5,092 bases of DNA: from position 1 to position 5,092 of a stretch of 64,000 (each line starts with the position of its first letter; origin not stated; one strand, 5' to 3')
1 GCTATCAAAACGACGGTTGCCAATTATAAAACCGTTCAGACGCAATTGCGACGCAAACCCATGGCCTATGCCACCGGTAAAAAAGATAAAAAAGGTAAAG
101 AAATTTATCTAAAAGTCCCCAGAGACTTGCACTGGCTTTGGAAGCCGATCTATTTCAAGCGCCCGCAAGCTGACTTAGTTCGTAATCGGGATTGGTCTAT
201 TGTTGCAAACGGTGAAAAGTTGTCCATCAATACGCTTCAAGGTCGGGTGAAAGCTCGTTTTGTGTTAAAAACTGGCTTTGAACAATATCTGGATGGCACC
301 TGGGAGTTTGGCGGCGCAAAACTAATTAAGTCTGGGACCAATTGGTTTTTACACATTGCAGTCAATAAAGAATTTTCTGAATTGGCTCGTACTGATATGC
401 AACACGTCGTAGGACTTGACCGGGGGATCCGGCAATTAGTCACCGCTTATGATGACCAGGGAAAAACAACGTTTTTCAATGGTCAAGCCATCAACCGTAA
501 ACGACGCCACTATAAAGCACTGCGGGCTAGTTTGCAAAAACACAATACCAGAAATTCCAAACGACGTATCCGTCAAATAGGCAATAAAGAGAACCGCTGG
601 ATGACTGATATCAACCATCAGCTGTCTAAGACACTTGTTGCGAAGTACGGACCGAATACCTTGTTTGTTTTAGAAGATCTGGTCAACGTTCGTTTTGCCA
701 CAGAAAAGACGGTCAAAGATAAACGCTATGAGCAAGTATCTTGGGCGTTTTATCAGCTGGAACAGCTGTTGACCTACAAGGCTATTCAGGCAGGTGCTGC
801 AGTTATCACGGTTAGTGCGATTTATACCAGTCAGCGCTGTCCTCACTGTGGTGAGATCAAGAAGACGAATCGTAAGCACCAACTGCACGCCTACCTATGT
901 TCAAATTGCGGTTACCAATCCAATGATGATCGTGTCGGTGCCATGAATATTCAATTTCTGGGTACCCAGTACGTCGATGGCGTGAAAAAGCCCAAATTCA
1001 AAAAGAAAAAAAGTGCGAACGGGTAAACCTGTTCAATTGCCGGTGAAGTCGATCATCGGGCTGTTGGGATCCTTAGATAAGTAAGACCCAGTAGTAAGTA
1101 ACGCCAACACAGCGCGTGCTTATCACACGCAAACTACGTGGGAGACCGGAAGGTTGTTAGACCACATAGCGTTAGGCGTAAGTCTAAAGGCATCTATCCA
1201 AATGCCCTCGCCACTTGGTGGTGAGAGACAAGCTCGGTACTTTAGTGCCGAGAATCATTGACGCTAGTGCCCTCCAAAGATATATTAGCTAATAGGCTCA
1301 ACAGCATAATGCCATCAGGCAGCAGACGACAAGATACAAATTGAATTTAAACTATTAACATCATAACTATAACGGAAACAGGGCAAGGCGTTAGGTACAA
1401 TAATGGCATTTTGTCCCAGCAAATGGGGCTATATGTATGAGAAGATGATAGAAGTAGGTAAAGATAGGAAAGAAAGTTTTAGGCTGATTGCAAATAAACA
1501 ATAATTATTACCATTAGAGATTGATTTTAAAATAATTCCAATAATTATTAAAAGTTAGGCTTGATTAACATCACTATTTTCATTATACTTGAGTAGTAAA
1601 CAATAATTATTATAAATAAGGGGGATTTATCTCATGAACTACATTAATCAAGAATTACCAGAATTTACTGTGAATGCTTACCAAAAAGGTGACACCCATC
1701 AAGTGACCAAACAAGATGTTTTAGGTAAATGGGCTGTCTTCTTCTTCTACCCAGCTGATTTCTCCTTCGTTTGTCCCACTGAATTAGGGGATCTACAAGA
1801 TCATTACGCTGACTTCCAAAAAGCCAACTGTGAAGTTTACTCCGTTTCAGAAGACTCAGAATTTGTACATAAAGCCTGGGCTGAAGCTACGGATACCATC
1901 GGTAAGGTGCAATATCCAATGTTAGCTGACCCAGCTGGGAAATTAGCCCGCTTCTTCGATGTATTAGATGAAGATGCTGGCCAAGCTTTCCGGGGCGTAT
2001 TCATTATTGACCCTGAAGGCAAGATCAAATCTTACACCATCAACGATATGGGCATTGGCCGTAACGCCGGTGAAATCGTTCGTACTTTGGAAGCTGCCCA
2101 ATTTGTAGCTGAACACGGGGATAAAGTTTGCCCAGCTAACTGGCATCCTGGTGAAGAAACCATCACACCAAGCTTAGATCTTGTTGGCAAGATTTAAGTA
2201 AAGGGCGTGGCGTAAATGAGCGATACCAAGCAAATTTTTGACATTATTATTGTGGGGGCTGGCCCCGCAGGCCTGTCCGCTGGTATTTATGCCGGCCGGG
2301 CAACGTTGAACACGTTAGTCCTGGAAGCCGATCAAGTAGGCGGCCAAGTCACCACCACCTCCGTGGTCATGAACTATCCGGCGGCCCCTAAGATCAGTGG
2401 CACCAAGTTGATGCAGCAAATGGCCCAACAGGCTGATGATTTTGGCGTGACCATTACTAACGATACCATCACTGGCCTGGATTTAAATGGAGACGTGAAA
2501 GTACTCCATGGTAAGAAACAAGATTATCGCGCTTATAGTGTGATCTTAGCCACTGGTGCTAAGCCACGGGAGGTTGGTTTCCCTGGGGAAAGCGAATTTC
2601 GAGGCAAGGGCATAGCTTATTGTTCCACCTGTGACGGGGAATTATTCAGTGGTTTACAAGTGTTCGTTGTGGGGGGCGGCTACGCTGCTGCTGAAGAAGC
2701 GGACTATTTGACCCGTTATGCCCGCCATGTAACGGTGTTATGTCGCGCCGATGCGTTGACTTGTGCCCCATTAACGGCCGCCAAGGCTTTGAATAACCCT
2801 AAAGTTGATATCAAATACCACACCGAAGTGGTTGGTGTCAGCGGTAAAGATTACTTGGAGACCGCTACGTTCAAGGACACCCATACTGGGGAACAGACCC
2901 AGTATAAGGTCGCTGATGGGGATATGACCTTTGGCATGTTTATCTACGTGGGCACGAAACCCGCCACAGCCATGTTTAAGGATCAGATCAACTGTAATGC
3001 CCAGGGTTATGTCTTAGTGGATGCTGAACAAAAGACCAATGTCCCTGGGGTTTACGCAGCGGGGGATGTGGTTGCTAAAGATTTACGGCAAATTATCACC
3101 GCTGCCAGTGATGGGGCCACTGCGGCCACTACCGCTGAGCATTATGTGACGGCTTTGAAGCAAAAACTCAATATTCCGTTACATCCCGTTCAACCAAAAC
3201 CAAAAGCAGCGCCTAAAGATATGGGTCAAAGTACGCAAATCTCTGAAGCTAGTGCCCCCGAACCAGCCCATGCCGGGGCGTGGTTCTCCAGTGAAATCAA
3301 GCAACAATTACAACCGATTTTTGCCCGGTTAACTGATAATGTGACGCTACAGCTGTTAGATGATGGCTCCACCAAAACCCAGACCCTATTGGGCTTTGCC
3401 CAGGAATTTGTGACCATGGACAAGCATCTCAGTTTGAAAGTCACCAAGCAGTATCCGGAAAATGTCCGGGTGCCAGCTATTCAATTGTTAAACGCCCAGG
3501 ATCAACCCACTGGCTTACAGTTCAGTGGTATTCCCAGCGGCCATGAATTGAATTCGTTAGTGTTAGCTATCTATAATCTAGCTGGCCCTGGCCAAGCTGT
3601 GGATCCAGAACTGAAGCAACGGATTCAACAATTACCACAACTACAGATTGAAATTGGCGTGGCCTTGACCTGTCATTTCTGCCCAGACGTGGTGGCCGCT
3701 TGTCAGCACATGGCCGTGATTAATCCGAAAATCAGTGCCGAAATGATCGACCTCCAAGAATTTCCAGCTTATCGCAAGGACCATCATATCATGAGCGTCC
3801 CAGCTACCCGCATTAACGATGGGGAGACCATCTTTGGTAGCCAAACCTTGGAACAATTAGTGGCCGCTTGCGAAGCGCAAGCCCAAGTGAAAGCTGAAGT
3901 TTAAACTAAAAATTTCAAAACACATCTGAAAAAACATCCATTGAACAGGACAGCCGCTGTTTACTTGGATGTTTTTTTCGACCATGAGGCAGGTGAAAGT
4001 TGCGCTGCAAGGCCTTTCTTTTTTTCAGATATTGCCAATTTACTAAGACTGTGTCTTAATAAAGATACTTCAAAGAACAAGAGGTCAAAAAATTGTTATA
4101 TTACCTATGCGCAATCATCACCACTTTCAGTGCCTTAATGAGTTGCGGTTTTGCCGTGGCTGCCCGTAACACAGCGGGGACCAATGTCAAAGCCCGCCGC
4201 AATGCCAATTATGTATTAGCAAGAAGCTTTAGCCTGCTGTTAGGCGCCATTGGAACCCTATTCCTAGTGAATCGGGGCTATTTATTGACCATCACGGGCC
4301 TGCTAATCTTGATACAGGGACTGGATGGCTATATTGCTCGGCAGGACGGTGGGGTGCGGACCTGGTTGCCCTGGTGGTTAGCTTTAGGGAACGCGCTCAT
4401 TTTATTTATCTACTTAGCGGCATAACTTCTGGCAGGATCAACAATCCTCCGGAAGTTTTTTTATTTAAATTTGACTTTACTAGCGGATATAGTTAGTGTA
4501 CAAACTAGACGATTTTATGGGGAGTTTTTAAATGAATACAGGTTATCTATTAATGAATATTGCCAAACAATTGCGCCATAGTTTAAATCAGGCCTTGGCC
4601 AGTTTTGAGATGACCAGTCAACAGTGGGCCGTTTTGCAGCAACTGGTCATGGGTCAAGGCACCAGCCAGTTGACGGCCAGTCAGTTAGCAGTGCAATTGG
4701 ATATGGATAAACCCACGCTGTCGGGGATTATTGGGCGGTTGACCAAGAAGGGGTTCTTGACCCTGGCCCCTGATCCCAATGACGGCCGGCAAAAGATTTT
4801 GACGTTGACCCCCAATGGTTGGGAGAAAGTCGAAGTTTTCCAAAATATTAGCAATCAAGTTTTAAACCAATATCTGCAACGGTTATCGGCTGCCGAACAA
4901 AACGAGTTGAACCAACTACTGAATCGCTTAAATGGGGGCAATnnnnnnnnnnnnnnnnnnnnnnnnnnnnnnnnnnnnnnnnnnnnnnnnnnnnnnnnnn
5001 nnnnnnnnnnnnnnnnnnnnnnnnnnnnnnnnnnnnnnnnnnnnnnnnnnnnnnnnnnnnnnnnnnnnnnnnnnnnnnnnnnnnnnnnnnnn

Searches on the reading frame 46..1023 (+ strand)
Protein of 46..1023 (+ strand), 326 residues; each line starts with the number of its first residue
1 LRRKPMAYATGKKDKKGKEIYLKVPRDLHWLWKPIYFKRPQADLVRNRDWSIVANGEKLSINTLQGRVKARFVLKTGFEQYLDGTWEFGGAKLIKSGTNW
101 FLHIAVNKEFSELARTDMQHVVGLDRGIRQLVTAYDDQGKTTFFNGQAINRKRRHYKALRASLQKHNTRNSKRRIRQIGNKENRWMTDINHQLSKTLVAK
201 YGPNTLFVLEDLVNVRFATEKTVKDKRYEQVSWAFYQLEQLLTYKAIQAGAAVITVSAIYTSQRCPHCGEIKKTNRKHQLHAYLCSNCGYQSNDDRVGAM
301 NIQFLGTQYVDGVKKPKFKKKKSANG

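Call 8: search_protein_families(library=pfam, proteins=[window:46-1023:+])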
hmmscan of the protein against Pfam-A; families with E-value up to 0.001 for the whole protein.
window:46-1023:+ (326 aa): 3 families
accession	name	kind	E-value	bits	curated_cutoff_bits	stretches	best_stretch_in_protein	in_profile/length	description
PF07282.18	Cas12f1-like_TNB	-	2.9e-19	69.4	26.3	1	235-302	1-60/60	Cas12f1-like, TNB domain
PF01385.25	OrfB_IS605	-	3.4e-11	43.8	30.5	1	113-209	10-108/120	Probable transposase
PF07754.17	HVO_2753_ZBP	-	0.00065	19.9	33.2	0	252-289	6-46/46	Small zinc finger protein HVO_2753-like, Zn-binding pocket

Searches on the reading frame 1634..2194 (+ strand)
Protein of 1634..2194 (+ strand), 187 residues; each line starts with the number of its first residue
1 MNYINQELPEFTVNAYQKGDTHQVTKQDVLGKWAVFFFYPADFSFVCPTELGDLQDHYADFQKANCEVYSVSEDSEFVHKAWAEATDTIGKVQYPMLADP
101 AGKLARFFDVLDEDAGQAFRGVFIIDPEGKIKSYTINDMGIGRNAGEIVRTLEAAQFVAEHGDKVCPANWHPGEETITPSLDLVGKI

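Call 8: search_protein_families(library=pfam, proteins=[window:1634-2194:+])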
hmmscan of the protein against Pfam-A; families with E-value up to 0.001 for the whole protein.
window:1634-2194:+ (187 aa): 3 families
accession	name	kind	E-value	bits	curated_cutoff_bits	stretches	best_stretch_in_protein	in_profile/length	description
PF00578.27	AhpC-TSA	-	5.5e-38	130.1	26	1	4-132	1-122/124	AhpC/TSA family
PF08534.16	Redoxin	-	1.7e-13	51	26.6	1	5-139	3-136/148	Redoxin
PF10417.14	1-cysPrx_C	-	1e-08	35.4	21.1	1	154-182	1-32/41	C-terminal domain of 1-Cys peroxiredoxin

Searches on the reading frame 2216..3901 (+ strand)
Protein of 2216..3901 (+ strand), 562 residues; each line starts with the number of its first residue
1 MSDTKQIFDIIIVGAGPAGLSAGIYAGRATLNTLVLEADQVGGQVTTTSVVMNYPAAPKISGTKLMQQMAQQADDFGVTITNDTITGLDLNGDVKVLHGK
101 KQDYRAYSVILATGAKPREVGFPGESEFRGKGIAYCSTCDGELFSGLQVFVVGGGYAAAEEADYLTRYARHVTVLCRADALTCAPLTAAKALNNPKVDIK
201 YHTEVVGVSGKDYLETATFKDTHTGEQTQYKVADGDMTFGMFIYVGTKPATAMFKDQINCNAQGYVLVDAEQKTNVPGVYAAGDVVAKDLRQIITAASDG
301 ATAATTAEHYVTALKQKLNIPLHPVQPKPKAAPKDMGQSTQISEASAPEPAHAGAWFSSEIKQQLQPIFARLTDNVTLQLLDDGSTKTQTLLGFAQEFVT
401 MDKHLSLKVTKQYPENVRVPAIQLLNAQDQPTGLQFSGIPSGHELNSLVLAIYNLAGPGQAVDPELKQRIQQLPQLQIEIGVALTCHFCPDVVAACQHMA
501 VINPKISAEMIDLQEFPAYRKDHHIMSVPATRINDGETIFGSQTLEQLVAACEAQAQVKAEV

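Call 8: search_protein_families(library=pfam, proteins=[window:2216-3901:+])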
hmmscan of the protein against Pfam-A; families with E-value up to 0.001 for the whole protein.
window:2216-3901:+ (562 aa): 10 families
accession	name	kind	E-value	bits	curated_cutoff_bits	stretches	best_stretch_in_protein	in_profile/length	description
PF07992.20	Pyr_redox_2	-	9.2e-44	150.4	26.1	1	8-300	1-291/291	Pyridine nucleotide-disulphide oxidoreductase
PF13738.12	Pyr_redox_3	-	6e-22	78.7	30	2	57-283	75-305/305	Pyridine nucleotide-disulphide oxidoreductase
PF13192.12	Thioredoxin_3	-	2.2e-10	40.8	24.8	1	477-547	2-69/76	Thioredoxin domain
PF00070.33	Pyr_redox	-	3.7e-10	40.6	22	1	149-212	2-70/82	Pyridine nucleotide-disulphide oxidoreductase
PF01266.30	DAO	-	9.7e-10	38.9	27.9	1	56-118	142-207/353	FAD dependent oxidoreductase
PF00890.30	FAD_binding_2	-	4.7e-07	29.8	20.4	1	9-58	1-52/414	FAD binding domain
PF12831.13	FAD_oxidored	-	6.3e-07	29.5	27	1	9-52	1-45/416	FAD dependent oxidoreductase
PF13450.12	NAD_binding_8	-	2.1e-06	28.3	21.9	1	12-49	1-39/68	NAD(P)-binding Rossmann-like domain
PF03486.20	HI0933_like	-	2.8e-05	24.1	50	0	9-41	2-34/244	HI0933-like protein Rossmann domain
PF01946.23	Thi4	-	4.8e-05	23.1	26.2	1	8-40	18-51/235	Thi4 family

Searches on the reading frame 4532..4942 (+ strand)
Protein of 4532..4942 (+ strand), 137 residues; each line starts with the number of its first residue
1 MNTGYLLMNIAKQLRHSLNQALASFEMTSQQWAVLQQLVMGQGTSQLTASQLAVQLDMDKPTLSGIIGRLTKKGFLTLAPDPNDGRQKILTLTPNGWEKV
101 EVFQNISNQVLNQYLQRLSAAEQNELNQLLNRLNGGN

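Call 8: search_protein_families(library=pfam, proteins=[window:4532-4942:+])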
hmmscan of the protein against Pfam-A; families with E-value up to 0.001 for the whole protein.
window:4532-4942:+ (137 aa): 6 families
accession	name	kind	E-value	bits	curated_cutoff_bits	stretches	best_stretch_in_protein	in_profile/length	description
PF12802.13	MarR_2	-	1.4e-13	51.2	27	1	27-87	3-61/61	MarR family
PF01047.28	MarR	-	8.3e-09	35.7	24.6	1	28-87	2-58/59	MarR family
PF13463.12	HTH_27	-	4.5e-08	33.7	22.2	1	27-96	1-68/68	Winged helix DNA-binding domain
PF13412.12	HTH_24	-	0.00026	20.9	21.9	0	45-76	16-47/48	Winged helix-turn-helix DNA-binding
PF22381.2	Staph_reg_Sar_Rot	-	0.00043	20.8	27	0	22-101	7-83/85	Transcriptional regulator SarA/Rot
PF21984.2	DnaD_N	-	0.00073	20.1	27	0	23-84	10-73/101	DnaD N-terminal domain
